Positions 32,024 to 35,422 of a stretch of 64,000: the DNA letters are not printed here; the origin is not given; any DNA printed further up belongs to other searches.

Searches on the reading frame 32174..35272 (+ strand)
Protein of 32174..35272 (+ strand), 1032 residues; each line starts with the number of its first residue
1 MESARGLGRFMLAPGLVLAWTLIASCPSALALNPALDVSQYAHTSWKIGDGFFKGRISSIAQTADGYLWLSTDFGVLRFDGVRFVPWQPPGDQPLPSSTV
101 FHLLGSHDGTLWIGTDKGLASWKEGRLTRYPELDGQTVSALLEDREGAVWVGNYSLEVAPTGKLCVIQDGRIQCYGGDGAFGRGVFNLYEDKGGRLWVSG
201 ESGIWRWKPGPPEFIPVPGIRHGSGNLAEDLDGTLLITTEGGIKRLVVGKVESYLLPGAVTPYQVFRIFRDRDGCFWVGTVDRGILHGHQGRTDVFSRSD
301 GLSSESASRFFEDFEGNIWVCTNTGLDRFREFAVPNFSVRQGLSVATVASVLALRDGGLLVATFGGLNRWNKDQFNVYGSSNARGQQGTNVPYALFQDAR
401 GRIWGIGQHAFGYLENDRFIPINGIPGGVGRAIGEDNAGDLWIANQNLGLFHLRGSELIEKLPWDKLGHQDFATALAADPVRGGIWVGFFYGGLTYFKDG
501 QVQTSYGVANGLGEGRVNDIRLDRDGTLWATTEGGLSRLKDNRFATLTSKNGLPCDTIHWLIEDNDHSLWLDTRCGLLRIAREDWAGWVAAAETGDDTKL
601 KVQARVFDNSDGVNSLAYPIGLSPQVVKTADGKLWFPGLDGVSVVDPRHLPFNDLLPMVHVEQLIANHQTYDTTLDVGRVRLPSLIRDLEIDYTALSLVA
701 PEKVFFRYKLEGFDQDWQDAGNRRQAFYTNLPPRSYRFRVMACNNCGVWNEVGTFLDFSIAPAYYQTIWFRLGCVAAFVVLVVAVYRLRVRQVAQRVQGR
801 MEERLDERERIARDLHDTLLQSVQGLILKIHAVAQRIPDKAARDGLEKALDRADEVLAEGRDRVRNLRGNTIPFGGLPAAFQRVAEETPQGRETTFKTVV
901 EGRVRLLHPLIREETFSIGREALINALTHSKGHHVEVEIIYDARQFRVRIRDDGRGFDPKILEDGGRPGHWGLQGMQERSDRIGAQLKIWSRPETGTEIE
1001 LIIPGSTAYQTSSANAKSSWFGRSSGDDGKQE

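Call 12: search_protein_families(library=pfam, proteins=[window:32174-35272:+], max_evalue=0.0001)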
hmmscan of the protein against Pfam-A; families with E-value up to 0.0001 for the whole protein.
window:32174-35272:+ (1032 aa): 5 families
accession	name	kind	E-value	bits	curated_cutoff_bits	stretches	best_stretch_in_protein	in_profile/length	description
PF07494.17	Reg_prop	-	9.7e-37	120.7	20.4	0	95-116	2-23/24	Two component regulator propeller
PF07495.19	Y_Y_Y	-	9.8e-14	51.4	26.6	1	700-760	4-64/65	Y_Y_Y domain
PF07730.19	HisKA_3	-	8.4e-12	45.9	24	1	807-868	1-64/68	Histidine kinase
PF02518.31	HATPase_c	-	5.7e-10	40.1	26.4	1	920-1004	11-108/111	Histidine kinase-, DNA gyrase B-, and HSP90-like ATPase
PF13581.12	HATPase_c_2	-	3.2e-06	27.6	27.4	1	920-969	37-98/127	Histidine kinase-like ATPase domain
